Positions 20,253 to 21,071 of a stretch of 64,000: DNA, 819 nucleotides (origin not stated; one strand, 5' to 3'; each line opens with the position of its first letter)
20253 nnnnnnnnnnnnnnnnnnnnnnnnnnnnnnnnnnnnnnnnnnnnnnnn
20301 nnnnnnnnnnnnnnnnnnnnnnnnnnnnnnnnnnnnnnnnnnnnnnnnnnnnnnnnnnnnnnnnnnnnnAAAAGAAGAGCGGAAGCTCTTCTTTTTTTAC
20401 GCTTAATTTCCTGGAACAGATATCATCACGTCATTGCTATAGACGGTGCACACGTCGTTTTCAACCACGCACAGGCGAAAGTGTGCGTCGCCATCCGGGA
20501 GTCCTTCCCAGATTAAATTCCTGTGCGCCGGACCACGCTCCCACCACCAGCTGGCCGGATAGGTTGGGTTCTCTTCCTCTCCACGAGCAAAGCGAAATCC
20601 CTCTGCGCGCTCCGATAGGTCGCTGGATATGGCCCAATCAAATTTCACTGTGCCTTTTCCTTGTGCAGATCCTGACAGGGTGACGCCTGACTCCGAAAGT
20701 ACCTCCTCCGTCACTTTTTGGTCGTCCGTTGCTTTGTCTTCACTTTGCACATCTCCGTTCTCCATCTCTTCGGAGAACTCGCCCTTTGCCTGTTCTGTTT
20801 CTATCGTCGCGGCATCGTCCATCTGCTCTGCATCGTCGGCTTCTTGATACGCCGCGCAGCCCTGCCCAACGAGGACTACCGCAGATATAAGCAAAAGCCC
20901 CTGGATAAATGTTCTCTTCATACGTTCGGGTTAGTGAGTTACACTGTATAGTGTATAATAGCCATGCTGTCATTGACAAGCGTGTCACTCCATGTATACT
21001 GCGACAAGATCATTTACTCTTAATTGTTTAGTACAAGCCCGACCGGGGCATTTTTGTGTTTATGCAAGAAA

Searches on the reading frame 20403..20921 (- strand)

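Call 11: search_protein_families(library=pfam, proteins=[window:20403-20921:-], max_evalue=0.001)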
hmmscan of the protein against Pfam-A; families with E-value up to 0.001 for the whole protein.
window:20403-20921:- (172 aa): 0 families

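Call 26: search_protein_families(library=padloc, proteins=[window:20403-20921:-], max_evalue=0.1)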
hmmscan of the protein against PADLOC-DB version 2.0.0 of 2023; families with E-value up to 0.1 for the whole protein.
window:20403-20921:- (172 aa): 0 families

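Call 27: search_protein_families(library=ncbifam, proteins=[window:20403-20921:-], max_evalue=0.1)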
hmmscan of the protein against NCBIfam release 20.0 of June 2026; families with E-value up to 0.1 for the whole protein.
window:20403-20921:- (172 aa): 1 family
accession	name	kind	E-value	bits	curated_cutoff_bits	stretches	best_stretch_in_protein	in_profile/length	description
NF040519.1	Sbal_3080_fam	subfamily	0.065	13.6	80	0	12-56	2-50/136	Sbal_3080 family lipoprotein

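Call 28: search_protein_families(library=pfam, proteins=[window:20403-20921:-], max_evalue=1)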
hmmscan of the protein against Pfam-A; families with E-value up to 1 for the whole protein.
window:20403-20921:- (172 aa): 2 families
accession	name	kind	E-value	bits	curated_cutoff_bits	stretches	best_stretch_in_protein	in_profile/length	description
PF15449.11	Retinal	-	0.031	12.5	27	1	29-133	52-157/1292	Retinal protein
PF13056.11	DUF3918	-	0.29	11.2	21.3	1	11-35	4-28/43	Protein of unknown function (DUF3918)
